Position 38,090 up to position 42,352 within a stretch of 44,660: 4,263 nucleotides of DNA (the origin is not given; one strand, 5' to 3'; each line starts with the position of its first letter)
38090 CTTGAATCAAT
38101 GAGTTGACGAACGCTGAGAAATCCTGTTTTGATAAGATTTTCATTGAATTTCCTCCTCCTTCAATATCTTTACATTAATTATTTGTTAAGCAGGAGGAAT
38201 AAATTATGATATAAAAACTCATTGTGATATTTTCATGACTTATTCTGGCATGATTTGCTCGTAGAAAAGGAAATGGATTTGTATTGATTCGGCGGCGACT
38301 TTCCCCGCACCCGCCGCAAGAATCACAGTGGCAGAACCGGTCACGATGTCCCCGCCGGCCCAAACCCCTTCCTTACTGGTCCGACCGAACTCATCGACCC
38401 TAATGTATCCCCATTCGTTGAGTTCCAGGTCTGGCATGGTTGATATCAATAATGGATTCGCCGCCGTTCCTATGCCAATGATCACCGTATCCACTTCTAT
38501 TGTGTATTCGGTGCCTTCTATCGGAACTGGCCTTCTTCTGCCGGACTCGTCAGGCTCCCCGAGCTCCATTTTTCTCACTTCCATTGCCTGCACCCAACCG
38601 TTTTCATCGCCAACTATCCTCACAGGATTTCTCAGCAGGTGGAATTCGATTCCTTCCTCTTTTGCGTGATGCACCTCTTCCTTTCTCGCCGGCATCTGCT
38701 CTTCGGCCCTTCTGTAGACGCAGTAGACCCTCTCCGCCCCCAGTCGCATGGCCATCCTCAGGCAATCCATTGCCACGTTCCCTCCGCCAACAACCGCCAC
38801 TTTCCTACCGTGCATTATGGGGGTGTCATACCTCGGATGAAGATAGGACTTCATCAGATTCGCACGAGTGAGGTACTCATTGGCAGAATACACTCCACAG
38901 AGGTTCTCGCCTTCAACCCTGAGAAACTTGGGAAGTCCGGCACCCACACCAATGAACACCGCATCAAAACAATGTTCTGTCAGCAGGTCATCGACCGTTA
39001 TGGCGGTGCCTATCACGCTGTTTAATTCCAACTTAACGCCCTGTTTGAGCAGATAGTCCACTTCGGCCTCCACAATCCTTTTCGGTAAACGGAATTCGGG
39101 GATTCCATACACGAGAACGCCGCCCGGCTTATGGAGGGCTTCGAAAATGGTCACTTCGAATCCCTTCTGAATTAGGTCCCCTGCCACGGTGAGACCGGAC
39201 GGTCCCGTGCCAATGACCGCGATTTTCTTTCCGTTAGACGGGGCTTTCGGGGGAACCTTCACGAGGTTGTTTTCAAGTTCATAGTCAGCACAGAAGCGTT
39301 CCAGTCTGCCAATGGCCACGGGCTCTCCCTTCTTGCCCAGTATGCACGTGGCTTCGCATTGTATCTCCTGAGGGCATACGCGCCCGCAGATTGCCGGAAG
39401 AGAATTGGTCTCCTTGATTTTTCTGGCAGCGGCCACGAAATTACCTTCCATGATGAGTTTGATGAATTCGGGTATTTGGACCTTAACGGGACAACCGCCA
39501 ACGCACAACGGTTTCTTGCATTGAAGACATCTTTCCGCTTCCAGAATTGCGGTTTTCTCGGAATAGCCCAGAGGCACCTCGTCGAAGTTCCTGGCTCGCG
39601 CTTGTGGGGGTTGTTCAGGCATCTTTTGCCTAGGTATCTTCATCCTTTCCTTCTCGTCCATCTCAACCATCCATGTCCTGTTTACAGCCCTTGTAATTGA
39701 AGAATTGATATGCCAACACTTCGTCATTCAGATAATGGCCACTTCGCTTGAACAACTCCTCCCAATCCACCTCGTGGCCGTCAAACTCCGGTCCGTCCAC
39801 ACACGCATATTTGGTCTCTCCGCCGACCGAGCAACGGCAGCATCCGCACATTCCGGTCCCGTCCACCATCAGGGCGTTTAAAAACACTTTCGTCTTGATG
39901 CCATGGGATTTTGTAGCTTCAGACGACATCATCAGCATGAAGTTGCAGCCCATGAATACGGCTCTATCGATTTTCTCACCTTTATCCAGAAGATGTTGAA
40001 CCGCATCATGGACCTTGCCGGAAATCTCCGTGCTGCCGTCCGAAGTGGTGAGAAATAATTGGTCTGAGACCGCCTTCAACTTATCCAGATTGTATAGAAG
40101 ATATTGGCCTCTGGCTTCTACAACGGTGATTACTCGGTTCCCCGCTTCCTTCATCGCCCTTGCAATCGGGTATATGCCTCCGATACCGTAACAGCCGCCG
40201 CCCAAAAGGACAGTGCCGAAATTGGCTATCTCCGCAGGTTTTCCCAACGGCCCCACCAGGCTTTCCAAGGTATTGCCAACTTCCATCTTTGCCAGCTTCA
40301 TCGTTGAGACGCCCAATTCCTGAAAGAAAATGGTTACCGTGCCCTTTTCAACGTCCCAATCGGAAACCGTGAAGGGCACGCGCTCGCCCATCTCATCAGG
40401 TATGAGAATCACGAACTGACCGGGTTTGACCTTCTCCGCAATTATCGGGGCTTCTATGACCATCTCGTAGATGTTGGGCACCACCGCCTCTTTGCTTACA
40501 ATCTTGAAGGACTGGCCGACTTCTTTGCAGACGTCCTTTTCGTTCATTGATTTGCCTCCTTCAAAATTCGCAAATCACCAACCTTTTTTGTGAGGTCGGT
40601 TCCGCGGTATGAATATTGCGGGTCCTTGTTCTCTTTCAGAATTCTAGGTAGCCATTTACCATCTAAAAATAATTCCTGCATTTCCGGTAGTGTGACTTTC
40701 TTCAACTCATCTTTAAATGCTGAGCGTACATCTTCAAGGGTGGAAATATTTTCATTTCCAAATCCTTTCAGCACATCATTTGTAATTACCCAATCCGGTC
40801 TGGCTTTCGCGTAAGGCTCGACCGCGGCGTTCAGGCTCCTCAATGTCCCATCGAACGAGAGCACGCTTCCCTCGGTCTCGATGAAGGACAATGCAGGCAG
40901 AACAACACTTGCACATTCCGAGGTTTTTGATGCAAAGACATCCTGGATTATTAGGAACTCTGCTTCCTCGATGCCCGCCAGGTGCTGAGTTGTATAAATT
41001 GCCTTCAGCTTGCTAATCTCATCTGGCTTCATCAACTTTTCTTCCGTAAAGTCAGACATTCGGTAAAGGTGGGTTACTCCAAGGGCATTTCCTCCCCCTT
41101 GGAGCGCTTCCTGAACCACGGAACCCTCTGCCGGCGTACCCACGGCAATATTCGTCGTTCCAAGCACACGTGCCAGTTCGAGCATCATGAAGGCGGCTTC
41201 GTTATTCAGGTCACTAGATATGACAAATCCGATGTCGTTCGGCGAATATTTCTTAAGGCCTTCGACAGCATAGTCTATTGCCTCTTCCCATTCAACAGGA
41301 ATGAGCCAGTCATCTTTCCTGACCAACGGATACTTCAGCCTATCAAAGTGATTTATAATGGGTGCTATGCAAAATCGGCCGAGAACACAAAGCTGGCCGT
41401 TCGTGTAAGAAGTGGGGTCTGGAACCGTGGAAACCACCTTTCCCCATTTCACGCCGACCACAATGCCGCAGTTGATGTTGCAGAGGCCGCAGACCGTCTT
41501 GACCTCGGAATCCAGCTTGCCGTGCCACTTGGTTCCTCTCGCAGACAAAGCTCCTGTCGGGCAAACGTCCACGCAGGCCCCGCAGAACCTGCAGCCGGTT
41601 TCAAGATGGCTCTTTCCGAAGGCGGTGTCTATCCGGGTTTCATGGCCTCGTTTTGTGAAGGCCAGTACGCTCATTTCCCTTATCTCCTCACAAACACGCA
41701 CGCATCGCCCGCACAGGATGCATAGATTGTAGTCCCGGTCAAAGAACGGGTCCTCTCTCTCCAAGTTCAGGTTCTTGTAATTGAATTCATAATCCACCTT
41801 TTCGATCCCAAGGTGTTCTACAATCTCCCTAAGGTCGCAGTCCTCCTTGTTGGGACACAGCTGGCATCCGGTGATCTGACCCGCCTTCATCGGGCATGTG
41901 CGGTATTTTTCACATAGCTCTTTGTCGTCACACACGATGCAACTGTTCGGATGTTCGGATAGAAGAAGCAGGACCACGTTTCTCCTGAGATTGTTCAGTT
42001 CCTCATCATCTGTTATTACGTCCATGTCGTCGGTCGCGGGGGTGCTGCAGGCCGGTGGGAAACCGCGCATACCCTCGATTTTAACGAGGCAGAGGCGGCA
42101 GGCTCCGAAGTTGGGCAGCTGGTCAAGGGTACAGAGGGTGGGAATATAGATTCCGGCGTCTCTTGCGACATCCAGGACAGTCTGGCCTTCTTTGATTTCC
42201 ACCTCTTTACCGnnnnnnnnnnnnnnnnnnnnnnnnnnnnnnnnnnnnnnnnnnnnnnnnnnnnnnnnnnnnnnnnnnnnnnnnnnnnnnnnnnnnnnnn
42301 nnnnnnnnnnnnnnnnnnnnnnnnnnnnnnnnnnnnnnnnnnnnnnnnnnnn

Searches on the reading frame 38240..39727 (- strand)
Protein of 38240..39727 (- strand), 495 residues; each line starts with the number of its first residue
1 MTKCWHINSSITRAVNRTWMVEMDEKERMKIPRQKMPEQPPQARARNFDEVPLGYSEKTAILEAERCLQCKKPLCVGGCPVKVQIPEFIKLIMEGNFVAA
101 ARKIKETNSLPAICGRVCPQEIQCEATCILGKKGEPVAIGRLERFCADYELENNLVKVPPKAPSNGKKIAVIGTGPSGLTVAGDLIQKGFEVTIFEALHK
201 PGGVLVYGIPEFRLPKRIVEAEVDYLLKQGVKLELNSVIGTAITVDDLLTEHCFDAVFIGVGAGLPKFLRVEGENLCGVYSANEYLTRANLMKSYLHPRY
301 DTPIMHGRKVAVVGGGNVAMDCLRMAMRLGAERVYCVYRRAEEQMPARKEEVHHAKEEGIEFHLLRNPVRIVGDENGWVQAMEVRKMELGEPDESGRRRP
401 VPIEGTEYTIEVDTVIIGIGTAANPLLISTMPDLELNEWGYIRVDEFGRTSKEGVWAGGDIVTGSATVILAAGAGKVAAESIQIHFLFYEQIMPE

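Call 15: search_protein_families(library=pfam, proteins=[window:38240-39727:-], max_evalue=0.01)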
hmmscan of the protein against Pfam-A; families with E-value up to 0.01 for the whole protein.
window:38240-39727:- (495 aa): 13 families
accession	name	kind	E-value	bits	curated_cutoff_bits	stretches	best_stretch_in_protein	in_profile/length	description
PF14691.11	Fer4_20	-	2.6e-43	146.9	25.8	1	44-154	1-112/113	Dihydroprymidine dehydrogenase domain II, 4Fe-4S cluster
PF07992.20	Pyr_redox_2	-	1.7e-36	126.6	26.1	1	168-473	2-289/291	Pyridine nucleotide-disulphide oxidoreductase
PF00070.33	Pyr_redox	-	4.2e-13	50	22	2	309-384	1-79/82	Pyridine nucleotide-disulphide oxidoreductase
PF13738.12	Pyr_redox_3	-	1.9e-06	27.8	30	0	297-344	152-200/305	Pyridine nucleotide-disulphide oxidoreductase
PF13450.12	NAD_binding_8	-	4.4e-06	27.3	21.9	1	171-203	1-33/68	NAD(P)-binding Rossmann-like domain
PF01262.27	AlaDh_PNT_C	-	0.00012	22.1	23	1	280-337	3-57/214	Alanine dehydrogenase/PNT, C-terminal domain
PF03807.23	F420_oxidored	-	0.00015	22.7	21.6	0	309-352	1-44/94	NADP oxidoreductase coenzyme F420-dependent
PF01946.23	Thi4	-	0.00015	21.6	26.2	1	168-229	19-79/235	Thi4 family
PF02826.25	2-Hacid_dh_C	-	0.00077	19.3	25.1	0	301-349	30-77/178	D-isomer specific 2-hydroxyacid dehydrogenase, NAD binding domain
PF13241.12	NAD_binding_7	-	0.00088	20.3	22.1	0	305-340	5-39/104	Putative NAD(P)-binding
PF13454.12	NAD_binding_9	-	0.0043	17.5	21.8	0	170-207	1-41/155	FAD-NAD(P)-binding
PF03486.20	HI0933_like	-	0.0054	16.6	50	1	168-202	2-36/244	HI0933-like protein Rossmann domain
PF01593.30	Amino_oxidase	-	0.0067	16.2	19.8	1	177-203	2-28/443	Flavin containing amine oxidoreductase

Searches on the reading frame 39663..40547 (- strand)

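Call 15: search_protein_families(library=pfam, proteins=[window:39663-40547:-], max_evalue=0.01)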
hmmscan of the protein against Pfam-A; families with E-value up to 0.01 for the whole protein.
window:39663-40547:- (294 aa): 1 family
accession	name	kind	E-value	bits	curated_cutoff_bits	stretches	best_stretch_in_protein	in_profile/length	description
PF10418.14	DHODB_Fe-S_bind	-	6.7e-12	45.4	23.9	1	225-261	2-41/41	Iron-sulfur cluster binding domain of dihydroorotate dehydrogenase B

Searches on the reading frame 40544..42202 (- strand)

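Call 15: search_protein_families(library=pfam, proteins=[window:40544-42202:-], max_evalue=0.01)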
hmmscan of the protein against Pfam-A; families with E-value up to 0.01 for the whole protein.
window:40544-42202:- (552 aa): 13 families
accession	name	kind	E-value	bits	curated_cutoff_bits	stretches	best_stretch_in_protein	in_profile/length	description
PF00384.28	Molybdopterin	-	1.1e-20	74.4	24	2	411-478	283-351/353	Molybdopterin oxidoreductase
PF13510.11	Fer2_4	-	1.5e-13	51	22.8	1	2-65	14-80/82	2Fe-2S iron-sulfur cluster binding domain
PF22117.2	Fer4_Nqo3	-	4.2e-12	46.5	27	1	153-219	3-66/67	NADH-quinone oxidoreductase subunit 3, ferredoxin-like domain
PF04879.21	Molybdop_Fe4S4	-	1.5e-09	38.1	22.7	1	233-279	3-50/55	Molybdopterin oxidoreductase Fe4S4 domain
PF12838.12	Fer4_7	-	2.4e-09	37.9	27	1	161-218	2-52/52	4Fe-4S dicluster domain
PF00037.32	Fer4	-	1.6e-07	31.3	21.1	2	204-219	8-23/24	4Fe-4S binding domain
PF10588.14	NADH-G_4Fe-4S_3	-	2.1e-07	30.8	27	1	73-98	1-26/40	NADH-ubiquinone oxidoreductase-G iron-sulfur binding region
PF13187.11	Fer4_9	-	2.6e-06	27.8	27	1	161-218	2-51/52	4Fe-4S dicluster domain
PF13237.11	Fer4_10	-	2.6e-05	24.5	25.5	1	156-215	4-53/53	4Fe-4S dicluster domain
PF12837.12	Fer4_6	-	9.9e-05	22.6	25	1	154-173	2-21/24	4Fe-4S binding domain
PF14697.11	Fer4_21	-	0.0002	21.9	35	1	159-218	6-56/59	4Fe-4S dicluster domain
PF13183.11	Fer4_8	-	0.00021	22.2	27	1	159-217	3-67/68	4Fe-4S dicluster domain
PF13484.11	Fer4_16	-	0.0013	19.9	30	1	204-226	2-24/66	4Fe-4S double cluster binding domain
